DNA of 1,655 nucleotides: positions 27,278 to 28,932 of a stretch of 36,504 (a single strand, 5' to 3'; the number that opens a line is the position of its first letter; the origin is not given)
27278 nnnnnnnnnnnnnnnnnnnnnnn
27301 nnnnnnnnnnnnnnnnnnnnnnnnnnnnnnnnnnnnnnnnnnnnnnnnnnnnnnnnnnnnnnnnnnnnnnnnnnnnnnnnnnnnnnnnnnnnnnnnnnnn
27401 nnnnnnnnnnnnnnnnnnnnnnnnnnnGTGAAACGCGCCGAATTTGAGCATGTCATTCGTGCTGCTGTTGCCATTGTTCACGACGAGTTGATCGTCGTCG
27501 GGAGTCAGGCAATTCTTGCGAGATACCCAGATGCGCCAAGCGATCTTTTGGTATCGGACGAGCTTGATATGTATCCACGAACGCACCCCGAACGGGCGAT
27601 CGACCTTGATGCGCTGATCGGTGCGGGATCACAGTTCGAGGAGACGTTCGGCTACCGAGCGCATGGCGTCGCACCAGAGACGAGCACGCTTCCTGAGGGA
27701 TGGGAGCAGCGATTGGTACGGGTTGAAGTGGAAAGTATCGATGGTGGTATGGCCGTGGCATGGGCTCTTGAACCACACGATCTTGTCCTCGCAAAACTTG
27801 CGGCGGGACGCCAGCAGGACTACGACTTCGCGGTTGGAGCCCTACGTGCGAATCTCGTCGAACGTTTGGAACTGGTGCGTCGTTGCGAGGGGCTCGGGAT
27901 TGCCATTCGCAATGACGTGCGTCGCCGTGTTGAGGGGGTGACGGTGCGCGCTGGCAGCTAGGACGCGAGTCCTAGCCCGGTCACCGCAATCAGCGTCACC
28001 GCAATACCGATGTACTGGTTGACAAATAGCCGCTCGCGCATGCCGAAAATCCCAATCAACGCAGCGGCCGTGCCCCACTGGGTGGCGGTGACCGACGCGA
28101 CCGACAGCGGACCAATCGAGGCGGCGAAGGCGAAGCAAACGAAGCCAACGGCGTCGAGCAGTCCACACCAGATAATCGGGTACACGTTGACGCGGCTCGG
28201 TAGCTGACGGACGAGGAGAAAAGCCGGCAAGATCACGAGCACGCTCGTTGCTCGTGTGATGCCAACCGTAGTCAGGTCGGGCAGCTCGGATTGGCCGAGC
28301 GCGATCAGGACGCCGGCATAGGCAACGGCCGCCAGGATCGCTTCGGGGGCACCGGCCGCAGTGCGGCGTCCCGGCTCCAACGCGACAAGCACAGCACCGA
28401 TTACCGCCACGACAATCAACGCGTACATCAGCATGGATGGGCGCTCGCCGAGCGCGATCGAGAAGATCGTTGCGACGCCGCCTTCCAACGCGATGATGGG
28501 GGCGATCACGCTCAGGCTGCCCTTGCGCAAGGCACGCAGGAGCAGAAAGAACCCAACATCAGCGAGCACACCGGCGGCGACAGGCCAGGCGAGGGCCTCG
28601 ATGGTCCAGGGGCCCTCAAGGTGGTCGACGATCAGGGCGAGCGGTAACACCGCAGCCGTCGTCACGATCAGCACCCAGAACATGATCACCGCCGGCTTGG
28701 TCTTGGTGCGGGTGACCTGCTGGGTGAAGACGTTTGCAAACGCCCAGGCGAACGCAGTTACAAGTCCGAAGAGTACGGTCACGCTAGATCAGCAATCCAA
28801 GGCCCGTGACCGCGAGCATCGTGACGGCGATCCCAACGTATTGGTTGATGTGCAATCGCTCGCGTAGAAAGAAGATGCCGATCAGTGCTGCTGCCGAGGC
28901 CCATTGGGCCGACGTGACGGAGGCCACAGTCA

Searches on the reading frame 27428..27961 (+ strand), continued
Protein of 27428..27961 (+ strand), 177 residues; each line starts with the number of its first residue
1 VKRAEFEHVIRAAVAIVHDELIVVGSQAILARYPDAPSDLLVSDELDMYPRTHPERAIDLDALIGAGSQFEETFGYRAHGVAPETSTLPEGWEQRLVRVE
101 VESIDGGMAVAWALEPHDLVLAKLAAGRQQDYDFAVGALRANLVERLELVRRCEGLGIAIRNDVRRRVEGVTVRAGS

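Call 36: fold_search(model_id=the predicted structure, library=pdb)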
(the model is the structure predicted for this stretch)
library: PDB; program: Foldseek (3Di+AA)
matches with E <= 10: 319; with E <= 0.001: 0
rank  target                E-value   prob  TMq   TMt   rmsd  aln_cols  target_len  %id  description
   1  5kqj_MODEL_1_A        3.5e-02  0.80  0.41  0.40   8.8       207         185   14  Solution Structure of Antibiotic-Resistance Factor ANT(2'')-Ia Reveals Substrate-Regulated Conformation Dynami (released 2017-07-12)
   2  8an5_A                4.5e-02  0.72  0.40  0.37  10.1       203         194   13  MenAT1 toxin-antitoxin complex (rv0078a-rv0078b) from Mycobacterium tuberculosis H37Rv (released 2023-08-02)
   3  2q0f_A                1.0e-01  0.16  0.23  0.14  15.1       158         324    9  Terminal uridylyl transferase 4 from Trypanosoma brucei with bound UTP and UMP (released 2007-08-28)
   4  2q0g_B                1.1e-01  0.12  0.22  0.14  15.4       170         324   11  Terminal uridylyl transferase 4 from Trypanosoma brucei with bound UPU (released 2007-08-28)
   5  2ikf_A                1.7e-01  0.14  0.23  0.15  14.9       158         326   11  Terminal uridylyl transferase 4 from Trypanosoma brucei with bound UTP (released 2007-02-20)
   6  2ikf_B                1.7e-01  0.13  0.22  0.15  13.3       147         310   12  Terminal uridylyl transferase 4 from Trypanosoma brucei with bound UTP (released 2007-02-20)
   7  2q0e_B                2.1e-01  0.13  0.23  0.16  12.6       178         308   10  Terminal uridylyl transferase 4 from Trypanosoma brucei with bound GTP (released 2007-08-28)
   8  6j7n                  2.5e-01  0.35  0.39  0.27  13.6       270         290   11  Crystal structure of toxin TglT (unusual type guanylyltransferase-like toxin, Rv1045) mutant D82A co-expressed with TakA (released 2020-05-13)
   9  5kal_A                2.5e-01  0.09  0.21  0.14  15.3       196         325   10  Terminal uridylyl transferase 4 from Trypanosoma brucei with bound UTP and UpU (released 2016-10-26)
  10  2nom_A                2.8e-01  0.11  0.23  0.14  15.2       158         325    9  Terminal uridylyl transferase 4 from Trypanosoma brucei with bound dUTP (released 2007-02-20)
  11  9j8p_A                3.1e-01  0.10  0.21  0.09  12.4       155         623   10  Cryo-EM structure of human TUT1 complexed with U6 snRNA (released 2025-01-01)
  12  2q0e_A                3.3e-01  0.10  0.23  0.14  15.2       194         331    9  Terminal uridylyl transferase 4 from Trypanosoma brucei with bound GTP (released 2007-08-28)
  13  3hj4_A                3.7e-01  0.08  0.22  0.13  14.7       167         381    9  Minor Editosome-Associated TUTase 1 (released 2010-05-12)
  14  5wu5_C                4.5e-01  0.10  0.24  0.12  12.0       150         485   14  Crystal structure of apo human Tut1, form III (released 2017-05-31)
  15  5w0n_B                4.7e-01  0.11  0.25  0.15  12.8       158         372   11  Structure of human TUT7 catalytic module (CM) in complex with UMPNPP and U2 RNA (released 2017-06-28)
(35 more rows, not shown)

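Call 42: search_protein_families(library=pfam, alignment_id=A2, max_evalue=1)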
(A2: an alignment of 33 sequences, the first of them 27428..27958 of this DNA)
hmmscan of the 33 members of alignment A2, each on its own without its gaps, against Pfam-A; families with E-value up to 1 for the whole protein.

A. member 1, window:27428-27958:+ (177 aa): 1 family
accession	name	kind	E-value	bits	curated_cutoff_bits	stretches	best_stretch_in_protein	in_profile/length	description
PF19502.5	DUF6036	-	1.3e-09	38.5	23.6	1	20-133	21-113/164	Nucleotidyltransferase of unknown function (DUF6036)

B. families by the number of members that match (of 33 scanned): 8 families
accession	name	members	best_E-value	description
PF19502.5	DUF6036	33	6.5e-10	Nucleotidyltransferase of unknown function (DUF6036)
PF10297.14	Hap4_Hap_bind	1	0.036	Minimal binding motif of Hap4 for binding to Hap2/3/5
PF24408.1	wHTH-Calcineurin_assc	1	0.099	wHTH-Calcineurin_assc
PF18245.6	XRN1_DBM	1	0.18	5-3 exonuclease XRN1 DCP1-binding motif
PF01816.23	LRV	1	0.2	Leucine rich repeat variant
PF16884.10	ADH_N_2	1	0.23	N-terminal domain of oxidoreductase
PF05038.18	Cytochrom_B558a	1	0.24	Cytochrome Cytochrome b558 alpha-subunit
PF06901.17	FrpC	1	0.39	RTX iron-regulated protein FrpC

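Call 44: search_dna_similar(query=window:27428-27958:+, collection=plasmids, mode=protein, max_rows=20)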
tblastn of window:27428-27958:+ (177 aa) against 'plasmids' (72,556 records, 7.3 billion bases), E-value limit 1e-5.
Records with a match: 57; places in all: 62; records where one place covers at least 80% of the query: 46.
Best place of each record, by identity: <60% 57.
By first word of the organism name: Rhodococcus 34; Cupriavidus 4; Mycobacterium 2; Hydrogenophaga 2; Mycolicibacterium 2; Comamonas 1; Acidiphilium 1; Alicycliphilus 1; Pseudomonas 1; Methylovorus 1; and 8 more.
By predicted mobility (MOB-suite, as given by PLSDB): conjugative 29; non-mobilizable 17; mobilizable 11.
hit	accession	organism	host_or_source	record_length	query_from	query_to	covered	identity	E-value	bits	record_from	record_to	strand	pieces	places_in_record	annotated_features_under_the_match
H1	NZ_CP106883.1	Comamonas endophytica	Indosasa shibataeoides,cell culture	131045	1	168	95%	41.3%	3e-31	125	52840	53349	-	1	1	DUF6036 family nucleotidyltransferase | helix-turn-helix transcriptional regulator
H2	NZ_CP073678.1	Cupriavidus sp. KK10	Isolate,A bacterial consortium from ...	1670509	1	169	95%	40.1%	4e-30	122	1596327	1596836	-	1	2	none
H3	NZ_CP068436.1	Cupriavidus necator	heavy metal containmented soil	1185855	1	169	95%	39.5%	2e-29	120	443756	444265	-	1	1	none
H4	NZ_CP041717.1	Acidiphilium multivorum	Cell culture,activated sludge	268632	1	143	81%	46.5%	3e-32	128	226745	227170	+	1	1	DUF6036 family nucleotidyltransferase | hypothetical protein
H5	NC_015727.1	Cupriavidus necator N-1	soil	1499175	1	169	95%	39.3%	1e-22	130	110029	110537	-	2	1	record has no annotation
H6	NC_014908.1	Alicycliphilus denitrificans BC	-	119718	1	174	98%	37.7%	4e-29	119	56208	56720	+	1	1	DUF6036 family nucleotidyltransferase | hypothetical protein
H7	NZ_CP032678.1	Pseudomonas sp. Leaf58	Arabidopsis,whole organism,phyllosphere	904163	1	151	85%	43.4%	3e-29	119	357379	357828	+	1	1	DUF6036 family nucleotidyltransferase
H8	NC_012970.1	Methylovorus glucosotrophus SIP3-4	-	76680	1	144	81%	40.7%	4e-26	110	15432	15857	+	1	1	DUF6036 family nucleotidyltransferase | hypothetical protein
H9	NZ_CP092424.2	Mycobacterium lentiflavum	-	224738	1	145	82%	40.1%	7e-20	93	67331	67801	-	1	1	DUF6036 family nucleotidyltransferase | helix-turn-helix transcriptional regulator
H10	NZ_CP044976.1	Hydrogenophaga sp. PBL-H3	-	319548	1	136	77%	42.8%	2e-24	105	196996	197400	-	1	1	DUF6036 family nucleotidyltransferase | helix-turn-helix transcriptional regulator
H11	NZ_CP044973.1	Hydrogenophaga sp. PBL-H3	-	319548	1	136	77%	42.8%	2e-24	105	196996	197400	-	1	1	DUF6036 family nucleotidyltransferase | helix-turn-helix transcriptional regulator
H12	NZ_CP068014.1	Paenarthrobacter ureafaciens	cell culture,in the nicotine environment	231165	5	160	88%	36.7%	1e-21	98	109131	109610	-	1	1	DUF6036 family nucleotidyltransferase | hypothetical protein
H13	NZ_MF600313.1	Mycolicibacterium sp. CBMA 213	Soil,soil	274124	1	145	82%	37.6%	1e-17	86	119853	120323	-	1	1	DUF6036 family nucleotidyltransferase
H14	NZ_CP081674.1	Mycolicibacterium farcinogenes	Homo sapiens,skin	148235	1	145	82%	36.9%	3e-17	86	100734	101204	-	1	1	DUF6036 family nucleotidyltransferase | XRE family transcriptional regulator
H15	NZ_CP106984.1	Rhodococcus aetherivorans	cell culture,soil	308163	1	158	89%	33.7%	9e-17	84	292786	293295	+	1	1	hypothetical protein (x2)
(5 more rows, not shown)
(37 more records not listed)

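Call 45: search_dna_similar(query=window:27428-27958:+, collection=phages, mode=protein, max_rows=15)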
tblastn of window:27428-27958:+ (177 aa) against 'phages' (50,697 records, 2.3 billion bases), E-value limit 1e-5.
No match.

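Call 46: get_annotated_region(hit=H1, flank=4000)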
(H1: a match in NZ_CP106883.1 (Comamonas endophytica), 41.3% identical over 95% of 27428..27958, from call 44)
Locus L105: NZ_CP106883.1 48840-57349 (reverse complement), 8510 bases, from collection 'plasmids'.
description: Comamonas endophytica strain 5MLIR plasmid unnamed2, complete sequence
organism: Comamonas endophytica (NCBI taxid 2949090)
taxonomy: Bacteria; Pseudomonadota; Betaproteobacteria; Burkholderiales; Comamonadaceae; Comamonas; Comamonas endophytica
host: -; source: Indosasa shibataeoides,cell culture; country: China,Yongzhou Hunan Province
typing (MOB-suite, as given by PLSDB): non-mobilizable
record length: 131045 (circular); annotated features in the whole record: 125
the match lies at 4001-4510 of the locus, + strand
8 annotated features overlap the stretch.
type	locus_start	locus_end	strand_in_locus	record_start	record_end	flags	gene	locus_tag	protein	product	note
CDS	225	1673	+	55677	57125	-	-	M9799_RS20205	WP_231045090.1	AAA family ATPase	-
CDS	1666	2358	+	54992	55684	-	-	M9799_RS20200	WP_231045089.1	HNH endonuclease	-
CDS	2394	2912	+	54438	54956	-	-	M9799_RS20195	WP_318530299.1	tripartite tricarboxylate transporter substrate-binding protein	-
CDS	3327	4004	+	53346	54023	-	-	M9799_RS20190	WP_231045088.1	helix-turn-helix transcriptional regulator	-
CDS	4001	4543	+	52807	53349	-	-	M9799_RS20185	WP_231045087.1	DUF6036 family nucleotidyltransferase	-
CDS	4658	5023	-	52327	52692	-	-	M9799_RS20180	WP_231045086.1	DUF3703 domain-containing protein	-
CDS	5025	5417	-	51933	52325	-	-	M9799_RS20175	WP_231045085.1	hypothetical protein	-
CDS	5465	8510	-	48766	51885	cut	-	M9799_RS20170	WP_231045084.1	efflux RND transporter permease subunit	GO:0055085 - transmembrane transport [Evidence IEA]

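Call 47: get_annotated_region(hit=H9, flank=4000)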
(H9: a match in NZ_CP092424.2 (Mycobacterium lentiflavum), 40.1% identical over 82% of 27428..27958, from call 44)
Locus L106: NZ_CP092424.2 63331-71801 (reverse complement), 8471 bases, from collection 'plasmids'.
description: Mycobacterium lentiflavum strain ATCC 51985 plasmid unnamed1, complete sequence
organism: Mycobacterium lentiflavum (NCBI taxid 141349)
taxonomy: Bacteria; Actinomycetota; Actinomycetes; Mycobacteriales; Mycobacteriaceae; Mycobacterium; Mycobacterium lentiflavum
host: -; source: -; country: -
typing (MOB-suite, as given by PLSDB): non-mobilizable
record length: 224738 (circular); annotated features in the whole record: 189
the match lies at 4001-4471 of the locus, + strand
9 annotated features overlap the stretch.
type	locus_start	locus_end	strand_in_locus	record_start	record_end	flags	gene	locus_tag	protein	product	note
CDS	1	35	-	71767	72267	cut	-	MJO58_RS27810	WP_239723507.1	DCC1-like thiol-disulfide oxidoreductase family protein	-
CDS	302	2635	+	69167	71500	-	-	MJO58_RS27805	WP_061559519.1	tetratricopeptide repeat protein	-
CDS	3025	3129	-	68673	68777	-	-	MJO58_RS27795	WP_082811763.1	DUF1330 domain-containing protein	-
CDS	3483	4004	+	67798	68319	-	-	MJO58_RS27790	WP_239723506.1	helix-turn-helix transcriptional regulator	-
CDS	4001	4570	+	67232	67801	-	-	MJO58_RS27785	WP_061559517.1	DUF6036 family nucleotidyltransferase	-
CDS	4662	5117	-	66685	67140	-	-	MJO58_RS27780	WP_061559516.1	GNAT family N-acetyltransferase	-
CDS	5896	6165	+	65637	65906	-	-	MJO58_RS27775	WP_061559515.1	type II toxin-antitoxin system Phd/YefM family antitoxin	-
CDS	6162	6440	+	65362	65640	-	-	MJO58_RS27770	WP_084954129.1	type II toxin-antitoxin system RelE/ParE family toxin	GO:0030541 - plasmid partitioning [Evidence IEA]; GO:0051290 - protein heterotetramerization [Evidence IEA]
CDS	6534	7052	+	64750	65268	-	-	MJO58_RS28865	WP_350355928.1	phosphatase PAP2 family protein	-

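Call 48: get_annotated_region(hit=H6, flank=4000)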
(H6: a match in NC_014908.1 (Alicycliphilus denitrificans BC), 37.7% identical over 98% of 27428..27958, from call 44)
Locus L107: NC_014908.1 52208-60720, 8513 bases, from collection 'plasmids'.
description: Alicycliphilus denitrificans BC plasmid pALIDE01, complete sequence
organism: Alicycliphilus denitrificans BC (NCBI taxid 596153)
taxonomy: Bacteria; Pseudomonadota; Betaproteobacteria; Burkholderiales; Comamonadaceae; Alicycliphilus; Alicycliphilus denitrificans; Alicycliphilus denitrificans BC
host: -; source: -; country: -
typing (MOB-suite, as given by PLSDB): conjugative; replicon rep_cluster_652; relaxase MOBP; mating-pair formation MPF_F
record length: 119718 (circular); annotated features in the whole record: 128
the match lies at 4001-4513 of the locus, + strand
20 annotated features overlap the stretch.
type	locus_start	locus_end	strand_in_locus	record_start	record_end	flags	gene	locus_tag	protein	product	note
CDS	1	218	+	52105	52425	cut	-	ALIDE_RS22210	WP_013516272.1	hypothetical protein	-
CDS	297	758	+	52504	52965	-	-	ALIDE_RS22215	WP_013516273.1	hypothetical protein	-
CDS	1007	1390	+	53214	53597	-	-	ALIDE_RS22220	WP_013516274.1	hypothetical protein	-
CDS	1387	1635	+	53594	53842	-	-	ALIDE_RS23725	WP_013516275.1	hypothetical protein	-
CDS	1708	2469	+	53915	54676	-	-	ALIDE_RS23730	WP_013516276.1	hypothetical protein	-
CDS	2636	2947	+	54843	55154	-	-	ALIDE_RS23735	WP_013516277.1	hypothetical protein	-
CDS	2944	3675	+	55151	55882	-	-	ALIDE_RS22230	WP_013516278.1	nucleotidyl transferase AbiEii/AbiGii toxin family protein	-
CDS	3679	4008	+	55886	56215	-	-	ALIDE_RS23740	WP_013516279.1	hypothetical protein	-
CDS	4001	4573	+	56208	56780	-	-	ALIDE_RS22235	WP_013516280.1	DUF6036 family nucleotidyltransferase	-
CDS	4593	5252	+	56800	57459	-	-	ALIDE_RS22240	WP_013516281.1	site-specific integrase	GO:0015074 - DNA integration [Evidence IEA]; GO:0006310 - DNA recombination [Evidence IEA]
CDS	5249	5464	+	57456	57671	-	-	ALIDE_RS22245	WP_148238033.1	helix-turn-helix transcriptional regulator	-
CDS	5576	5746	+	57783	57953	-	-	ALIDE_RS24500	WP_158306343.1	hypothetical protein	-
CDS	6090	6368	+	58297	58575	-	-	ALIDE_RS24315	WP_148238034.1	hypothetical protein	-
CDS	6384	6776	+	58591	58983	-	-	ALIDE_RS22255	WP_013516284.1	hypothetical protein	-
CDS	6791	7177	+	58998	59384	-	-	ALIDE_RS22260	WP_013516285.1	hypothetical protein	-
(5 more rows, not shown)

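Call 51: find_related_loci(query=A2, collection=viral_contigs, flank=6000)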
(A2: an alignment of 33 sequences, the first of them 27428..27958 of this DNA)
Query A2 (177 aa) in viral_contigs; peptide patterns used: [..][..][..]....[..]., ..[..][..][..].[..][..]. (x = any residue, [..] = any of these).
54 stretches matched a pattern, but none encodes a relative of the query by tblastn (E <= 1e-3).

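Call 68: search_protein_families(library=phrogs, proteins=[window:27428-27958:+], max_evalue=0.01)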
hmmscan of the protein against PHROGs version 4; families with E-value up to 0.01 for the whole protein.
window:27428-27958:+ (177 aa): 0 families

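Call 72: search_protein_families(library=pfam, alignment_id=A6, max_evalue=0.00001)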
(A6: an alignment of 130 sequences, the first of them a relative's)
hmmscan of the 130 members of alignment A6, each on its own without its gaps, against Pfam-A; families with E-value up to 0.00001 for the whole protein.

A. member 1, L008:4788-5207:- (140 aa): 5 families
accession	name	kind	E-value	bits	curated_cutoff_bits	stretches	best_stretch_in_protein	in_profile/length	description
PF01022.26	HTH_5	-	6.8e-15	55.1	22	1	45-91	3-46/47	Bacterial regulatory protein, arsR family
PF12840.13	HTH_20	-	6.2e-12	45.7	27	1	41-91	1-49/51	Helix-turn-helix domain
PF13412.12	HTH_24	-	6.9e-07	29.2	21.9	0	69-91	26-48/48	Winged helix-turn-helix DNA-binding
PF12802.13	MarR_2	-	8.3e-07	29.5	27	1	46-94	7-54/61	MarR family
PF01047.28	MarR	-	5.9e-06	26.5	24.6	1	65-94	22-51/59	MarR family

B. families by the number of members that match (of 130 scanned): 91 families (the first 25 are shown)
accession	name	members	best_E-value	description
PF00230.25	MIP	6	2e-58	Major intrinsic protein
PF02537.21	CRCB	5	5.7e-26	CrcB-like protein, Camphor Resistance (CrcB)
PF00723.27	Glyco_hydro_15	4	5.4e-12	Glycosyl hydrolases family 15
PF02641.20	DUF190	2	7.8e-68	Uncharacterized ACR, COG1993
PF00005.33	ABC_tran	2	1.1e-53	ABC transporter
PF02518.31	HATPase_c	2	5.9e-36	Histidine kinase-, DNA gyrase B-, and HSP90-like ATPase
PF00534.26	Glycos_transf_1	2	4.2e-35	Glycosyl transferases group 1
PF13692.12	Glyco_trans_1_4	2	4.7e-32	Glycosyl transferases group 1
PF13304.12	AAA_21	2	3.8e-14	AAA domain, putative AbiEii toxin, Type IV TA system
PF01966.28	HD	2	1.2e-11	HD domain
PF01850.27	PIN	2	2.1e-09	PIN domain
PF01557.24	FAA_hydrolase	1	1e-68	Fumarylacetoacetate (FAA) hydrolase C-terminal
PF13561.12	adh_short_C2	1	8.6e-67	Enoyl-(Acyl carrier protein) reductase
PF00378.25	ECH_1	1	1.2e-64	Enoyl-CoA hydratase/isomerase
PF00296.26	Bac_luciferase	1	2.1e-64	Luciferase-like monooxygenase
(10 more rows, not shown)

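Call 83: fold_search(model_id=the predicted structure, library=viral)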
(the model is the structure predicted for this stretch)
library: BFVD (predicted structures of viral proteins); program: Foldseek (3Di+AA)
matches with E <= 10: 427; with E <= 0.001: 0
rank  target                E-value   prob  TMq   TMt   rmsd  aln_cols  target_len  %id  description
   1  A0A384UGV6            1.5e-02  0.96  0.40  0.28   6.8       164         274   13  (no name in the UniProt tables at hand)
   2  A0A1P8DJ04            2.3e-02  0.99  0.49  0.59   5.2       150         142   15  (no name in the UniProt tables at hand)
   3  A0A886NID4            5.0e-02  0.21  0.25  0.13  12.5       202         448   11  (no name in the UniProt tables at hand)
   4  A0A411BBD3            1.5e-01  0.12  0.19  0.12  14.5       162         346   13  (no name in the UniProt tables at hand)
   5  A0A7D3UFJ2            1.7e-01  0.13  0.18  0.12  12.5       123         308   15  RNA-directed RNA polymerase 2a (Fragment) [Surrounding non-legume associated ilarvirus]
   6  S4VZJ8                1.8e-01  0.30  0.29  0.21  12.3       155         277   15  Uncharacterized protein [Pandoravirus salinus]
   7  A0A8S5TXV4            2.2e-01  0.07  0.14  0.16  15.0       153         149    8  Uncharacterized protein [Siphoviridae sp. ctZiV25]
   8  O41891                2.6e-01  0.20  0.17  0.10  10.7        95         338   16  RNA-directed RNA polymerase 2a (Fragment) [Citrus variegation virus]
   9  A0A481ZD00            3.5e-01  0.11  0.21  0.21  12.0       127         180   13  tRNA nucleotidyltransferase/poly(A) polymerase [Pithovirus LCPAC401]
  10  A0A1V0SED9            5.0e-01  0.10  0.29  0.18  11.7       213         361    9  Uncharacterized protein [Indivirus ILV1]
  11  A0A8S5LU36            5.3e-01  0.10  0.12  0.13  14.1        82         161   11  Uncharacterized protein [Siphoviridae sp. ctM3g2]
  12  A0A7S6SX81            6.7e-01  0.04  0.17  0.15  21.0       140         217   11  Uncharacterized protein [Bathycoccus sp. RCC716 virus 2]
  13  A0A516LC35            7.1e-01  0.03  0.15  0.08  13.9       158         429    9  (no name in the UniProt tables at hand)
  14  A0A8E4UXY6            8.0e-01  0.18  0.35  0.41  12.6       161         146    9  Uncharacterized protein [Maribacter phage Colly_1]
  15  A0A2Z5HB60            9.0e-01  0.08  0.15  0.23  16.8        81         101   18  (no name in the UniProt tables at hand)
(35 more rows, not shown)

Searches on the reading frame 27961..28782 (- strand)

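Call 85: search_protein_families(library=pfam, proteins=[window:27961-28782:-], max_evalue=0.001)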
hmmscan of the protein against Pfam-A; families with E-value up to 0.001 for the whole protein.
window:27961-28782:- (274 aa): 1 family
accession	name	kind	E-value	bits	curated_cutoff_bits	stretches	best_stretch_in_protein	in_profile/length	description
PF00892.27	EamA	-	4.2e-19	69.6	28.2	2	2-134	3-134/135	EamA-like transporter family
